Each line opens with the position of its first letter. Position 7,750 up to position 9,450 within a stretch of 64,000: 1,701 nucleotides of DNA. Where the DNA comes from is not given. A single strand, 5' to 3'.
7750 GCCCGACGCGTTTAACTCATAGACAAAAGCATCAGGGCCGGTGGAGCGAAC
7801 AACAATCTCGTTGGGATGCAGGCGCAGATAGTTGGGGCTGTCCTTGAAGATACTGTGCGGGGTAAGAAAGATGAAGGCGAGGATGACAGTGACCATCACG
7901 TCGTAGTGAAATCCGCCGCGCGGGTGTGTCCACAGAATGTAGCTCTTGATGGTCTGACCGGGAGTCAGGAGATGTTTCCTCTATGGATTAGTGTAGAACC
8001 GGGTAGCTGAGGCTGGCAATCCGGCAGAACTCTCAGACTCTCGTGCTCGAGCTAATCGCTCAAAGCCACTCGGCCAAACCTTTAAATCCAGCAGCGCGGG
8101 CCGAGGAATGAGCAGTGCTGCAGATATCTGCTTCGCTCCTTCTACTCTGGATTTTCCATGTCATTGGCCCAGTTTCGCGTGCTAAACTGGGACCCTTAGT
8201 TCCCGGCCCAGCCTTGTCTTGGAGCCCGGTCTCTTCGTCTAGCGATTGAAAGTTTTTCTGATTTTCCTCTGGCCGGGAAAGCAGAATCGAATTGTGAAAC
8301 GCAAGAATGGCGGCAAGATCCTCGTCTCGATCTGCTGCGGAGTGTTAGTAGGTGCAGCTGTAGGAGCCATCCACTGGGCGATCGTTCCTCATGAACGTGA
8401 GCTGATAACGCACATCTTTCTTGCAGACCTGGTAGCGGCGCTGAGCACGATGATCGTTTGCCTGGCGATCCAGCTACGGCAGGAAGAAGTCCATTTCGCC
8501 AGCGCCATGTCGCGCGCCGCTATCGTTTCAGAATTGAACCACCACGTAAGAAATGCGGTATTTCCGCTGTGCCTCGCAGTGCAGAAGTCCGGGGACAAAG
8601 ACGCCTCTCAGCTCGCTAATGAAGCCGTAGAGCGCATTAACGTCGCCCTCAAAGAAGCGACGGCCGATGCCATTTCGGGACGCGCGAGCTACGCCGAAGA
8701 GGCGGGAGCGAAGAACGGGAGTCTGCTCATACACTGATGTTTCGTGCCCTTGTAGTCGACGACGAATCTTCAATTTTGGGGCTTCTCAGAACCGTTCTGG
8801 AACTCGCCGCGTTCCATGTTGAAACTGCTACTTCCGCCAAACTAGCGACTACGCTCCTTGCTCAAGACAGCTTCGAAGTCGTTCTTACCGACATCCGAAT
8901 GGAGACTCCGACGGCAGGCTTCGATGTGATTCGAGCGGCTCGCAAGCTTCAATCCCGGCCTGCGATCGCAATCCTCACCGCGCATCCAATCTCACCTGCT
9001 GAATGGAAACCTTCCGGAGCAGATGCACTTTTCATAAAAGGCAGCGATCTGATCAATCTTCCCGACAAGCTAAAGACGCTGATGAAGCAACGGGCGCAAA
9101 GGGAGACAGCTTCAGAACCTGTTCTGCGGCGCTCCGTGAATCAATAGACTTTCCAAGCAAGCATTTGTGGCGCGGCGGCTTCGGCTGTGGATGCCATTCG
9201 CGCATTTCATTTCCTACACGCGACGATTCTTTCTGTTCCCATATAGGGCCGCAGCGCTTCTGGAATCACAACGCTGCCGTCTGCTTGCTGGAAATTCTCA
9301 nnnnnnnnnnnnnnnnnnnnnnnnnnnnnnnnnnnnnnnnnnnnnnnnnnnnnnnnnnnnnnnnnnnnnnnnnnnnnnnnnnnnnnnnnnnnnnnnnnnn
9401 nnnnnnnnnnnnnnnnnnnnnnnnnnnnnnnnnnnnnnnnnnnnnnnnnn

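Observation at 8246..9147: Truncated histidine-kinase-like membrane protein (DHp only, no ATPase) translationally coupled to a single-domain response regulator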

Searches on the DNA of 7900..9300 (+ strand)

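Call 58: search_dna_similar(query=window:7900-9300:+, collection=plasmids, mode=distant, max_rows=5)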
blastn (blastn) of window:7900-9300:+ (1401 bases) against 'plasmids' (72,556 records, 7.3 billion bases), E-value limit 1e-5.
No match.
